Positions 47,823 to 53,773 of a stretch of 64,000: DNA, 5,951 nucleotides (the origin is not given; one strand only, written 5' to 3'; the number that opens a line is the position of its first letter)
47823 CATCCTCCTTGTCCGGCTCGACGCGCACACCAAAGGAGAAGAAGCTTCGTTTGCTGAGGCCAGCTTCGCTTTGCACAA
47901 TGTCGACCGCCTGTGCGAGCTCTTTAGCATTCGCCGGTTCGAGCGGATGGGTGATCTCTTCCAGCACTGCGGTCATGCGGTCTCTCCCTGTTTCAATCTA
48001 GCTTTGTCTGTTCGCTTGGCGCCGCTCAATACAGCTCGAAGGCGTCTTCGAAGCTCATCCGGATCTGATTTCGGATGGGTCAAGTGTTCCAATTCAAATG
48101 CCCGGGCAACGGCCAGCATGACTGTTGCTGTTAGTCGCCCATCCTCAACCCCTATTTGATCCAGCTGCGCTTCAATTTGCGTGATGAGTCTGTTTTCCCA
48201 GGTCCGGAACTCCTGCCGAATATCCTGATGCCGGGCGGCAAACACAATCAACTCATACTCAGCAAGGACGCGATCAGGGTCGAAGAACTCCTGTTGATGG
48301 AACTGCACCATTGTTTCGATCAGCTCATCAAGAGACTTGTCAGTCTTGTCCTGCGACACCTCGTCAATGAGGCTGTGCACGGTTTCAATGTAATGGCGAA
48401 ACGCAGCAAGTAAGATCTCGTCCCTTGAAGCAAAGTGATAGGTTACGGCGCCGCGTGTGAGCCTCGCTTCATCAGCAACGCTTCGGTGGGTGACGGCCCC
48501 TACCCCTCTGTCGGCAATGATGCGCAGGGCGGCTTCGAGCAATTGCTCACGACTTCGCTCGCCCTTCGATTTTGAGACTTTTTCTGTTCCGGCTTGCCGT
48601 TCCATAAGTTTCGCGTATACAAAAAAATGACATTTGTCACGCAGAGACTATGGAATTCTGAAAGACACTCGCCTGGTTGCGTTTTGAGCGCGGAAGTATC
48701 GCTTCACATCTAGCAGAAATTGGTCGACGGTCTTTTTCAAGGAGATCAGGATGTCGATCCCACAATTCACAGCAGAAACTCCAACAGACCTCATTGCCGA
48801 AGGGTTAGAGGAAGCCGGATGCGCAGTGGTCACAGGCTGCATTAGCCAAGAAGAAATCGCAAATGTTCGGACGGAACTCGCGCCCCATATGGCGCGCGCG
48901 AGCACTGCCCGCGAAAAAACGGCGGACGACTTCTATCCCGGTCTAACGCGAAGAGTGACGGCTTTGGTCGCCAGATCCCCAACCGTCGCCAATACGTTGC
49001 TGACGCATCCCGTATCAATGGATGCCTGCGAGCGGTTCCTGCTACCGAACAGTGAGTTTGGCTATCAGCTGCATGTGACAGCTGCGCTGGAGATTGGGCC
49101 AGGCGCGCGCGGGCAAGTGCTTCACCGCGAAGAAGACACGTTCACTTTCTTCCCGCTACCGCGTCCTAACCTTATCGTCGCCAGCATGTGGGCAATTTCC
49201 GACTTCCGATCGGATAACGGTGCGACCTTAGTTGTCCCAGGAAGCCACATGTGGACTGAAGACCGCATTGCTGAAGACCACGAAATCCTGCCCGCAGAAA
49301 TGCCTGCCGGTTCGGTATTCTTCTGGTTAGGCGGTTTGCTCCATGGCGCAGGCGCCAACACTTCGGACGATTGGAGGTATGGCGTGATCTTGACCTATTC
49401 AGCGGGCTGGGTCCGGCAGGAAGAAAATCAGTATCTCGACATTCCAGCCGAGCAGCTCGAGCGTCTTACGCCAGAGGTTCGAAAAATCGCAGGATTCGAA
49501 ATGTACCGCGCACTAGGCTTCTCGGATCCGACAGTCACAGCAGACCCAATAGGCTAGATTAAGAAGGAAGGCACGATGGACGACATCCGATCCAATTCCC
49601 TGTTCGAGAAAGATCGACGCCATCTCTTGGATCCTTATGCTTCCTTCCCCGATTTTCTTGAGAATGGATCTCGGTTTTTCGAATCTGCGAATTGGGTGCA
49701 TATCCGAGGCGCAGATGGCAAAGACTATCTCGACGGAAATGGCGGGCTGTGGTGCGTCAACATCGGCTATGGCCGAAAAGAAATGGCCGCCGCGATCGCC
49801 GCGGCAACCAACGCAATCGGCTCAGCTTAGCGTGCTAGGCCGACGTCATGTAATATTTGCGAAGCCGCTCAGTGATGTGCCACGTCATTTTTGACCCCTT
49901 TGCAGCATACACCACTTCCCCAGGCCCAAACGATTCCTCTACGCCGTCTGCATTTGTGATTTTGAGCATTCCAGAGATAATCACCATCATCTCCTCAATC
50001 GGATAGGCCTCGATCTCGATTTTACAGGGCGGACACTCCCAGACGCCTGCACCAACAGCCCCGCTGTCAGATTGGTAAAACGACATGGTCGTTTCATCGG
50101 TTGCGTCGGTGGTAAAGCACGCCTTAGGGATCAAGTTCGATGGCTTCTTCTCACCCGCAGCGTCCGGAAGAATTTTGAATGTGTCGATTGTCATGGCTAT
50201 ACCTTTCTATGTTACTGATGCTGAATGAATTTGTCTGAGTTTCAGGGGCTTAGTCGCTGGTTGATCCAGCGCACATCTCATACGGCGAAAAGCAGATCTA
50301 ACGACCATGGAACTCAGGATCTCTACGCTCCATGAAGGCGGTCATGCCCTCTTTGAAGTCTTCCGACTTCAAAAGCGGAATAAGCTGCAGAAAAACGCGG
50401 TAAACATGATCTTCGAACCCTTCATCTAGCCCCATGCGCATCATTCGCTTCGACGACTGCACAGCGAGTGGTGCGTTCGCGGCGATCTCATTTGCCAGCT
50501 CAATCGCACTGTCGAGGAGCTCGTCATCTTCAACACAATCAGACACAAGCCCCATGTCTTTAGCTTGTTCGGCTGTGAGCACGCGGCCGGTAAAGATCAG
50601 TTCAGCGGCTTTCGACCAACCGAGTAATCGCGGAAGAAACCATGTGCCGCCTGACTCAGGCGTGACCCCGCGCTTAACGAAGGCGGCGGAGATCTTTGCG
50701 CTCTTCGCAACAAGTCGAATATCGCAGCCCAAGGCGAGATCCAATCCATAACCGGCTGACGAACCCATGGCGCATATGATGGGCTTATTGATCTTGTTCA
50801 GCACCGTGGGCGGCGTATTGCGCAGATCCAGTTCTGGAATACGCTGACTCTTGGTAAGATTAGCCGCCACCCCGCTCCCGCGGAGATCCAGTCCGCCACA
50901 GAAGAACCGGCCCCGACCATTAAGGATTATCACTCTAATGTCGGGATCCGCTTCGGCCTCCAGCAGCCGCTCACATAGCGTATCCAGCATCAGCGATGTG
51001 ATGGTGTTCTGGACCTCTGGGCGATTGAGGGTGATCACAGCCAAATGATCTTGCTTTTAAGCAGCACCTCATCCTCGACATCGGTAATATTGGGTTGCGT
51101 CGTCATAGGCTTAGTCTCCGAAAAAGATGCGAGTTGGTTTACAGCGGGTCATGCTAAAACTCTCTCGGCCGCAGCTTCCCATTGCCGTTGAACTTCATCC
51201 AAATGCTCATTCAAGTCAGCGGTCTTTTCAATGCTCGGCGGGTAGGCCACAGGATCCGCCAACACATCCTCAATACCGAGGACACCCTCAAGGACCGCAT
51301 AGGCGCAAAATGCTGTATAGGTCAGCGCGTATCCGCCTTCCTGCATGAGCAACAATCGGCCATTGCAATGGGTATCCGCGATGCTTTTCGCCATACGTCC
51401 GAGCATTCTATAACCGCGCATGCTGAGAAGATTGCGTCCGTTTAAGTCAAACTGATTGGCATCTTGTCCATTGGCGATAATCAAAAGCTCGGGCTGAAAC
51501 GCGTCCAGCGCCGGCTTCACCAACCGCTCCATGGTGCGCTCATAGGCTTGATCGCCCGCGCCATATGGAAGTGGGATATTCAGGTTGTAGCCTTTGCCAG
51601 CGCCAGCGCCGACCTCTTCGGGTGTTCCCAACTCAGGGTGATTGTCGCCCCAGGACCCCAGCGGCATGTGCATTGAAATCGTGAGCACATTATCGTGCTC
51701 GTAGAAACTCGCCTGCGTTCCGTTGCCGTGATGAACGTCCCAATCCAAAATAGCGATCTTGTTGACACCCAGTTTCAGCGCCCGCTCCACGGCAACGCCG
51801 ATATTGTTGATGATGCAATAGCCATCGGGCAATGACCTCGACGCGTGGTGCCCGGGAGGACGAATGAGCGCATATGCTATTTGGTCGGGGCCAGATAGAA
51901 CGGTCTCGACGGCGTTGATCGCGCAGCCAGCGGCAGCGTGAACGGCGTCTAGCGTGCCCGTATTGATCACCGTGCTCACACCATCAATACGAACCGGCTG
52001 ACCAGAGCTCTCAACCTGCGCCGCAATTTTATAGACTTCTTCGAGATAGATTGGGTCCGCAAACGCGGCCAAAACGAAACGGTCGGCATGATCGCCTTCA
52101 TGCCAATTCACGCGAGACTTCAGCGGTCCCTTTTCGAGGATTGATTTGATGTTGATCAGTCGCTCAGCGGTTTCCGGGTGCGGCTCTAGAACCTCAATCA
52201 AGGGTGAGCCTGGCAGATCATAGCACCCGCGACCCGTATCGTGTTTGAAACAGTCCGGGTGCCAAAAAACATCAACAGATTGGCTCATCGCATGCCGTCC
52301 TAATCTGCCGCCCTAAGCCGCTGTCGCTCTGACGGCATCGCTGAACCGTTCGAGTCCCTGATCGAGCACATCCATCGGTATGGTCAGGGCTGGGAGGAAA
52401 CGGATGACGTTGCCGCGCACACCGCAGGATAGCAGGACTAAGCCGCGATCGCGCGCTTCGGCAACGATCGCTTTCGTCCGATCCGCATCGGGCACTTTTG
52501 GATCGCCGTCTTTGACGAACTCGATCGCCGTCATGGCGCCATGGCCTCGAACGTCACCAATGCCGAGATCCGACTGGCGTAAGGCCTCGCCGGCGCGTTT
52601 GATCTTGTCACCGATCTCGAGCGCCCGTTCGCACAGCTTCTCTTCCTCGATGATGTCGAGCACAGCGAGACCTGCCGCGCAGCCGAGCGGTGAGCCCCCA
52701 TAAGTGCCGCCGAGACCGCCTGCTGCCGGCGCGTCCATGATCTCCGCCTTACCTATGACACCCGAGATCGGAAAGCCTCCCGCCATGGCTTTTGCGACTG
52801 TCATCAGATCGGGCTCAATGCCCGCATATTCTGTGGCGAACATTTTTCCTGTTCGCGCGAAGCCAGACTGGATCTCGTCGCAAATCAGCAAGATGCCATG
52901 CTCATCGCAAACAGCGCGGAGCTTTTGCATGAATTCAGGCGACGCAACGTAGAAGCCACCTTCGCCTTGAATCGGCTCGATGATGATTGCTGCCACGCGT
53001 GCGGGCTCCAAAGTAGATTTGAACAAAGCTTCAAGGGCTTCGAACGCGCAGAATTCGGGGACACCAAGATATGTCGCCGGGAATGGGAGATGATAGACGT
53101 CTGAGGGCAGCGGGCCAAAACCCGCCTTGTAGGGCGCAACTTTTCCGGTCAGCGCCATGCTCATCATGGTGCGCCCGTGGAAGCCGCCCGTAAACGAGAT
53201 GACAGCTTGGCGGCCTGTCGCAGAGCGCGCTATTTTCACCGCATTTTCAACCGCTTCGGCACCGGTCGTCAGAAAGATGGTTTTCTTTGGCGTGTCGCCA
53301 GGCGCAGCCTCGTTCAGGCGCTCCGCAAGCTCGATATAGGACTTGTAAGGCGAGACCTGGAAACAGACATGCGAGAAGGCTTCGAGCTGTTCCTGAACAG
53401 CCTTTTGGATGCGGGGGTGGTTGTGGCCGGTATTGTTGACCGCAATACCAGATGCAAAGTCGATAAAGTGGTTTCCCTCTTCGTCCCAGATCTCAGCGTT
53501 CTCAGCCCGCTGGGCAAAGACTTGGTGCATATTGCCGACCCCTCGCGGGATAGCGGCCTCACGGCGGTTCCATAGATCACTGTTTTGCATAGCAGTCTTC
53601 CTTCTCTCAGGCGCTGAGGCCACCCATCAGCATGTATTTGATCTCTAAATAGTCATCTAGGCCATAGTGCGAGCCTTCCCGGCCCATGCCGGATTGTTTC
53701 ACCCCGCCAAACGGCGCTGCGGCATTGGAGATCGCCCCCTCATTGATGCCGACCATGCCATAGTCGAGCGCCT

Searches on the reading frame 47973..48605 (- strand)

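Call 10: search_protein_families(library=pfam, proteins=[window:47973-48605:-])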
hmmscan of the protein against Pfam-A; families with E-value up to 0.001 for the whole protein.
window:47973-48605:- (210 aa): 2 families
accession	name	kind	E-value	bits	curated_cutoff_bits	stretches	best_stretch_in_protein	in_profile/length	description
PF17940.6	TetR_C_31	-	1.1e-13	51.7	27.4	1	92-194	3-106/107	Tetracyclin repressor-like, C-terminal domain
PF00440.29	TetR_N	-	1.9e-11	44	24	1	22-68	1-47/47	Bacterial regulatory proteins, tetR family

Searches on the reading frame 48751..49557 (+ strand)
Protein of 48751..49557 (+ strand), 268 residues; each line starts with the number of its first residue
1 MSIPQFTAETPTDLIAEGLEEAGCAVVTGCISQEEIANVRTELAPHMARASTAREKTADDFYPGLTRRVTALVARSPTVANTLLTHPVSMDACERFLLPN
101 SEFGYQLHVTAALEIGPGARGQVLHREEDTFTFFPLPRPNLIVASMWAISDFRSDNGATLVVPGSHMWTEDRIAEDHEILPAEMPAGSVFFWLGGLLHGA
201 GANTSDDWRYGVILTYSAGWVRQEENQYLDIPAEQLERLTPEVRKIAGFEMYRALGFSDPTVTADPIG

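Call 10: search_protein_families(library=pfam, proteins=[window:48751-49557:+])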
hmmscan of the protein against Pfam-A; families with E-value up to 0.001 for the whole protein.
window:48751-49557:+ (268 aa): 1 family
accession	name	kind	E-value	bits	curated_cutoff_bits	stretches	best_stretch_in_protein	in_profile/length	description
PF05721.19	PhyH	-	2e-29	103.9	22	1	20-209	2-211/213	Phytanoyl-CoA dioxygenase (PhyH)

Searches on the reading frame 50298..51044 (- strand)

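Call 54: search_protein_families(library=pfam, proteins=[window:50298-51044:-])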
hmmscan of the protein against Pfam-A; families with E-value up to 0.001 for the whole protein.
window:50298-51044:- (248 aa): 2 families
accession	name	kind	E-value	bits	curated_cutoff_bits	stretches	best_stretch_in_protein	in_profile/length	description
PF00378.25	ECH_1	-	2.9e-51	174.7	27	1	2-247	7-250/251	Enoyl-CoA hydratase/isomerase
PF16113.10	ECH_2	-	3.6e-25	89.6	27.2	1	2-176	2-177/335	Enoyl-CoA hydratase/isomerase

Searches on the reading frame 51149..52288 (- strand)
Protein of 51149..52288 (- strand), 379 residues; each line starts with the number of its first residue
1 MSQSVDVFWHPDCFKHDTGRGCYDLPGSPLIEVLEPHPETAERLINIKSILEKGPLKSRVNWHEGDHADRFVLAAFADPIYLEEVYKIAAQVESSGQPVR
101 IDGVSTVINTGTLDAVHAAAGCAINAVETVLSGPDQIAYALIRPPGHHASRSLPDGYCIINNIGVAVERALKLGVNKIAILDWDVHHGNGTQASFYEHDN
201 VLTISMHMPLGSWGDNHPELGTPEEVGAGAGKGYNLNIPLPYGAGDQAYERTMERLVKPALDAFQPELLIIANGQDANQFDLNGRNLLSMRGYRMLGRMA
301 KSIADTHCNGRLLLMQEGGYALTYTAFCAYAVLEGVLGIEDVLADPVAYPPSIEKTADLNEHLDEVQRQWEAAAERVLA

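Call 54: search_protein_families(library=pfam, proteins=[window:51149-52288:-])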
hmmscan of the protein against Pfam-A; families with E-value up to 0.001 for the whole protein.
window:51149-52288:- (379 aa): 1 family
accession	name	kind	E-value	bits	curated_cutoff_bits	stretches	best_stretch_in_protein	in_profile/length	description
PF00850.24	Hist_deacetyl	-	5.4e-76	256.2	27.9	1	37-334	1-296/298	Histone deacetylase domain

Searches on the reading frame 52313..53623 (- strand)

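Call 54: search_protein_families(library=pfam, proteins=[window:52313-53623:-])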
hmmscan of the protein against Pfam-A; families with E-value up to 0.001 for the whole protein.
window:52313-53623:- (436 aa): 2 families
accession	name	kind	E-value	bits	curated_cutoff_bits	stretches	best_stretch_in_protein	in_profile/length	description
PF00202.27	Aminotran_3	-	1.8e-134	448.9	30.5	1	26-431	3-403/403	Aminotransferase class-III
PF00155.27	Aminotran_1_2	-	3.3e-07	30.3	19.7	1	226-351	162-293/361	Aminotransferase class I and II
